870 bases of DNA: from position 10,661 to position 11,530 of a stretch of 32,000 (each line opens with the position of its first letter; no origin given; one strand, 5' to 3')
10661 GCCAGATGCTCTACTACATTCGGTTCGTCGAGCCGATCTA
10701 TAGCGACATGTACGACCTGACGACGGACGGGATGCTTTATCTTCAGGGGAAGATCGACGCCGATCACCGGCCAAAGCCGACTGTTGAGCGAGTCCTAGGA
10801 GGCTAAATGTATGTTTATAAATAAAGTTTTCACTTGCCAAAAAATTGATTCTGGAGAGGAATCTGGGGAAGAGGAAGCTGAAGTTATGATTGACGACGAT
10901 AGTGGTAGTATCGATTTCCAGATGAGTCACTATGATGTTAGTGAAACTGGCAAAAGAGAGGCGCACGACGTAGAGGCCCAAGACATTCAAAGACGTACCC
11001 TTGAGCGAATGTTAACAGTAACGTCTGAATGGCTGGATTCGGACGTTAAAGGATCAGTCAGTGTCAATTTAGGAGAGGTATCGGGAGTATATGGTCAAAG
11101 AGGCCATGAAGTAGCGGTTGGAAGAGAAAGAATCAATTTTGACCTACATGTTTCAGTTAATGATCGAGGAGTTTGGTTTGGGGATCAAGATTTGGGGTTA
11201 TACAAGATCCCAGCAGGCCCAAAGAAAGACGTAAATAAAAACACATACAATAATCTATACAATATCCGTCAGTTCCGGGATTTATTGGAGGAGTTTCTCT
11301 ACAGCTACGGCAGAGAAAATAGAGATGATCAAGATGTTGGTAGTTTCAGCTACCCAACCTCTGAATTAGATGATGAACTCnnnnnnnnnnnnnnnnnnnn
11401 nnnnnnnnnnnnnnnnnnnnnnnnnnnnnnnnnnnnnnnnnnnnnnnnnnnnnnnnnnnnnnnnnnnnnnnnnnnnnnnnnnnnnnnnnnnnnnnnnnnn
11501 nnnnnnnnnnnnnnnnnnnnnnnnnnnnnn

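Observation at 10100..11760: Prophage-borne cassette: tandem PhiH1-repressor-like wHTH genes followed by a Ymh/TIGR02391-type HEPN protein with a novel N-terminal domain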

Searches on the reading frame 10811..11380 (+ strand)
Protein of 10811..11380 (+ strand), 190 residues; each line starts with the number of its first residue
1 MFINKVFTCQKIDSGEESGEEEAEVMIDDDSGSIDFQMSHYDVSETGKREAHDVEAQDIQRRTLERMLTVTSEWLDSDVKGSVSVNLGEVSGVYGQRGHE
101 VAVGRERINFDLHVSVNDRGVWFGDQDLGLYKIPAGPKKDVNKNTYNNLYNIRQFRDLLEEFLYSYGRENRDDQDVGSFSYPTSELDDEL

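Call 31: search_protein_representatives(protein=window:10811-11380:+)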
Query: 190 residues. Proteins with E-value up to 0.001 (for the whole library): 7; up to 1e-10: 5; up to 1e-30: 2. The best 7 are listed.
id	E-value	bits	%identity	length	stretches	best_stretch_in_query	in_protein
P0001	1.4e-121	419.6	100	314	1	1-190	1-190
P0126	4.7e-32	127.7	42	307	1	1-190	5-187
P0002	2.8e-18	82.9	43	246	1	67-190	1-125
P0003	1.1e-15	74.3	33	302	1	15-190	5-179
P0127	2.0e-12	63.8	25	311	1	5-176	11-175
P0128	1.2e-04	38.4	54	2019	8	105-132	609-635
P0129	7.8e-04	35.7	31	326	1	3-168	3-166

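Call 35: search_protein_families(library=pfam, proteins=[P0129, P0126, P0127, P0128], max_evalue=0.1)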
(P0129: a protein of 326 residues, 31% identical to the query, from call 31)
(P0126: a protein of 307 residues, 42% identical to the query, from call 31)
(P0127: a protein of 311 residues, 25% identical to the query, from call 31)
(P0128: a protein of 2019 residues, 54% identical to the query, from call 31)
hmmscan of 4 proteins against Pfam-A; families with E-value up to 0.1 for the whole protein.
P0129 (326 aa): 2 families
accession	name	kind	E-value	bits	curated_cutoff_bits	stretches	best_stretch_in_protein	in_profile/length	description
PF18742.7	DpnII-MboI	-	6.3e-38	130.1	27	1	182-310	2-132/150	REase_DpnII-MboI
PF20850.2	EF_HD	-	0.074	13.3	27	0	17-58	122-163/168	Oedema factor (EF), alpha-helical domain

P0126 (307 aa): 1 family
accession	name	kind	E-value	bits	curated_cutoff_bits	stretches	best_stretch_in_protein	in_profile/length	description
PF09509.15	Hypoth_Ymh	-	1.2e-19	70.7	25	1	182-303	2-118/119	Protein of unknown function (Hypoth_ymh)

P0127 (311 aa): 1 family
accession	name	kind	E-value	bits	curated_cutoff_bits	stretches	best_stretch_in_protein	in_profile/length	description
PF09509.15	Hypoth_Ymh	-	2e-17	63.6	25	1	184-306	2-119/119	Protein of unknown function (Hypoth_ymh)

P0128 (2019 aa): 0 families

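Call 36: find_encoding_contigs(protein=P0126, flank=10000, max_places=4)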
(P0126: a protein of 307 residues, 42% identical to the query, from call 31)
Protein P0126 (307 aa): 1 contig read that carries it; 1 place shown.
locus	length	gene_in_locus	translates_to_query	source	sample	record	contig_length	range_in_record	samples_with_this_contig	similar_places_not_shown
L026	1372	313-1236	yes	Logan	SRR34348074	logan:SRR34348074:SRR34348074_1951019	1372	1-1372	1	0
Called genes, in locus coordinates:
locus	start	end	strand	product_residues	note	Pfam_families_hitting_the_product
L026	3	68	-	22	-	?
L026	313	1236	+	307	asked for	PF09509:Hypoth_Ymh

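Call 37: find_encoding_contigs(protein=P0129, flank=10000, max_places=4)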
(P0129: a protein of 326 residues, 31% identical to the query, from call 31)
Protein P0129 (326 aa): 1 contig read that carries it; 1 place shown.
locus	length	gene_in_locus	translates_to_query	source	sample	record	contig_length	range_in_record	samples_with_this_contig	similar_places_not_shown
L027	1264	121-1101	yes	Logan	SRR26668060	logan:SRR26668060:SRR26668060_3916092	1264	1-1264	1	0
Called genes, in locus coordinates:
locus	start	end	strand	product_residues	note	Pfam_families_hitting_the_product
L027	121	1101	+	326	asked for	PF18742:DpnII-MboI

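Call 38: find_encoding_contigs(protein=P0127, flank=10000, max_places=4)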
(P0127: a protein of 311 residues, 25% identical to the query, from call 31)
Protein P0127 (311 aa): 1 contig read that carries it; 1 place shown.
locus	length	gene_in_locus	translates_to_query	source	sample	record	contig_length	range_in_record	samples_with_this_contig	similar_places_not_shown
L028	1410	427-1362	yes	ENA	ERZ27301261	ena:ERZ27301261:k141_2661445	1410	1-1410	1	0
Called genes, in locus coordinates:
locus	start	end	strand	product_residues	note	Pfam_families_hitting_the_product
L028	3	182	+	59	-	?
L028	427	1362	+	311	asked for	PF09509:Hypoth_Ymh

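Call 43: find_homologous_proteins(query=A3, max_evalue=0.01)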
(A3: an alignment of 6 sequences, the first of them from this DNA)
Query A3 (6 sequences) (186 aa, profile of the alignment): 3 proteins with E <= 0.01 among 2601 candidates.
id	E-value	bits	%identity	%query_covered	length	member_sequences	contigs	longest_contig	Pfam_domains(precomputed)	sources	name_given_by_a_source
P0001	1.5e-70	254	100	100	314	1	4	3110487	PF09509.16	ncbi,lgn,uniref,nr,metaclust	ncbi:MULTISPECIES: TIGR02391 family protein [Halomicrobium]|uniref:Conserved hypothetical protein CH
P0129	1.5e-63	232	32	54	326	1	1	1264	PF18742.8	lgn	-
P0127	6.3e-62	226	25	91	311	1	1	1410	PF09509.16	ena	-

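Call 68: search_protein_families(library=pfam, alignment_id=A3, max_evalue=10)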
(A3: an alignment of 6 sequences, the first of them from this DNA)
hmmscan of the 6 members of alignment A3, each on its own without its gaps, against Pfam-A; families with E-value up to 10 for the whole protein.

A. member 1, seq(186 aa): 1 family
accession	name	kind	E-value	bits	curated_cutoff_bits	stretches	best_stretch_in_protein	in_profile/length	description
PF13223.11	DUF4031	-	0.017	15.8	25.6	1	36-69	41-74/76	Protein of unknown function (DUF4031)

B. families by the number of members that match (of 6 scanned): 1 family
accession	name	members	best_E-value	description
PF13223.11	DUF4031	1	0.017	Protein of unknown function (DUF4031)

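Call 70: predict_structure(alignment_id=A3)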
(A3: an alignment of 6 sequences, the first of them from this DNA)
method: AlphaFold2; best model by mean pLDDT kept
length: 186 residues; sequences in the alignment: 6
mean_pLDDT: 83.2   pTM: 0.79
mean pLDDT of the five models: 83.2, 79.8, 78.0, 73.9, 71.8
residues with pLDDT >= 90: 95; 70-90: 59; 50-70: 15; < 50: 17
segments of 3 or more residues with pLDDT < 50: 170-186
pLDDT, mean of each block of 10 residues (from residue 1): 92 88 91 87 75 90 94 92 92 78 70 94 87 93 89 96 77 39 37
secondary structure, 60 per line:
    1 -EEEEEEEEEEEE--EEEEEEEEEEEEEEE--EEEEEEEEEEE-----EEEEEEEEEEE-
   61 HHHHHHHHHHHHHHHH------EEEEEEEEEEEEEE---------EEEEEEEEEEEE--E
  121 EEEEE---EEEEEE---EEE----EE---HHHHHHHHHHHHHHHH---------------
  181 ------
elements in order: E2-13 E16-30 E33-43 E49-59 H61-76 E83-96 E106-117 E120-125 E129-134 E138-140 H150-165

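Call 76: fold_search(model_id=the predicted structure, library=pdb)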
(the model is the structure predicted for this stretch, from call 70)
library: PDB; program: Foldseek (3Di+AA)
matches with E <= 10: 364; with E <= 0.001: 0
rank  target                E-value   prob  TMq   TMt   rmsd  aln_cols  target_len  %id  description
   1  8chv_D                2.9e-02  0.90  0.36  0.45  12.1       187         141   10  Crystal structure of human PURA (fragment Glu57-Glu212, PUR repeat I and II) R140P mutant (released 2024-02-21)
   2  8bk2_B                2.0e-01  0.16  0.22  0.23  13.5       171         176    9  X-ray structure of meningococcal factor H binding protein variant 2 in complex with a specific and bactericidal human  (released 2023-11-22)
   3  1thq                  2.5e-01  0.30  0.23  0.27   9.3       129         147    8  Crystal Structure of Outer Membrane Enzyme PagP (released 2004-08-10)
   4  5kew_B                3.0e-01  0.35  0.27  0.35   9.5       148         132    5  Vibrio parahaemolyticus VtrA/VtrC complex bound to the bile salt taurodeoxycholate (released 2016-07-20)
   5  9y9m_Y                3.0e-01  0.10  0.18  0.13  14.3       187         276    8  Capping protein bound to the barbed end of cofilactin (released 2026-03-04)
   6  3kg9_B                3.1e-01  0.04  0.13  0.11  16.4       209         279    6  Dehydratase domain from CurK module of Curacin polyketide synthase (released 2010-01-19)
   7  8ah9                  3.3e-01  0.10  0.17  0.23  11.6       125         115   10  De novo retro-aldolase RAbetaB-16.1 (released 2023-08-16)
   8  5tz7_B                3.3e-01  0.04  0.13  0.10  16.5       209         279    6  Crystal Structure of CurK Dehydratase D1169N Inactive Mutant (released 2017-01-11)
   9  6d0t_A                3.7e-01  0.08  0.17  0.24  13.0       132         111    8  De novo design of a fluorescence-activating beta barrel - BB1 (released 2018-09-19)
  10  2fwv                  4.0e-01  0.09  0.19  0.18  12.6       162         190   12  Crystal Structure of Rv0813 (released 2006-08-03)
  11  9n6e_I                4.2e-01  0.10  0.19  0.22  14.7       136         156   10  L9-targeting immunogen bound to three copies of L9 Fab (released 2025-12-10)
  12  4bg7_B                4.7e-01  0.33  0.23  0.39   6.7        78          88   12  Bacteriophage T5 Homolog of the Eukaryotic Transcription Coactivator PC4 Implicated in Recombination-Dependent DNA Rep (released 2013-09-11)
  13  6k4k_B                5.0e-01  0.16  0.15  0.05  10.6        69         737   17  Crystal structure of SidJ-CaM binary complex at 2.71 A (released 2019-07-24)
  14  3wjf_A                5.0e-01  0.11  0.22  0.26  12.8       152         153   10  Crystal structure of mutant nitrobindin M75L/H76L/Q96C/V128W/M148L/H158L (NB9) from Arabidopsis thaliana (released 2014-04-02)
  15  6obt                  5.0e-01  0.06  0.16  0.12  18.4       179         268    9  Structural insights into dehydratase substrate selection for the borrelidin and fluvirucin polyketide synthases (released 2019-06-05)
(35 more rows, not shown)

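Call 95: fold_search(model_id=the predicted structure, library=viral)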
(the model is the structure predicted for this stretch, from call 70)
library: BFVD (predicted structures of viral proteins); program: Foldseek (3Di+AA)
matches with E <= 10: 492; with E <= 0.001: 0
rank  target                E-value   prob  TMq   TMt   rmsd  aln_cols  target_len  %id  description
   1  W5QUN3                4.8e-02  0.96  0.41  0.57   8.6       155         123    7  Uncharacterized protein [Bacillus phage BPS10C]
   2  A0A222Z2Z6            5.6e-02  0.92  0.36  0.47  11.1       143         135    8  Uncharacterized protein [Bacillus phage PPIsBest]
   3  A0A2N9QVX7            7.1e-02  0.06  0.13  0.06  22.1       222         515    9  (no name in the UniProt tables at hand)
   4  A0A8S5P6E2            8.9e-02  0.23  0.20  0.24  15.1       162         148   13  Uncharacterized protein [Siphoviridae sp. ctiam3]
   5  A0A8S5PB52            1.2e-01  0.25  0.29  0.24  15.2       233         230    9  Uncharacterized protein [Myoviridae sp. ctBrv3]
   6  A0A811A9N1            1.4e-01  0.15  0.22  0.13  18.4       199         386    9  (no name in the UniProt tables at hand)
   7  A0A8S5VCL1            1.5e-01  0.28  0.19  0.24  13.0       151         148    9  Uncharacterized protein [Siphoviridae sp. ctyg07]
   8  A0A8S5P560            1.6e-01  0.23  0.19  0.22  12.8       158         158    9  Uncharacterized protein [Siphoviridae sp. ct0106]
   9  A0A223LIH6            1.7e-01  0.13  0.19  0.13  13.1       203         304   12  Uncharacterized protein [Erwinia phage vB_EamM_Joad]
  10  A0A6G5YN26            2.0e-01  0.20  0.19  0.29  13.3       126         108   13  (no name in the UniProt tables at hand)
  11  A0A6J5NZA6            2.6e-01  0.14  0.24  0.09  17.9       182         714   10  PcfJ-like protein [uncultured Caudovirales phage]
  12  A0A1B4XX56            2.9e-01  0.08  0.15  0.20  19.1       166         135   14  Uncharacterized protein [Tenacibaculum phage pT24]
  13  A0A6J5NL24            3.3e-01  0.18  0.22  0.09   9.6       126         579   10  SSL2 DNA or RNA helicases of superfamily II [uncultured Caudovirales phage]
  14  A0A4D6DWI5            3.5e-01  0.05  0.17  0.14  22.6       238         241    8  Uncharacterized protein [Edwardsiella phage pEt-SU]
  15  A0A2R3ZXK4            3.5e-01  0.05  0.17  0.11  20.4       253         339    8  Uncharacterized protein [Staphylococcus phage phiSA_BS2]
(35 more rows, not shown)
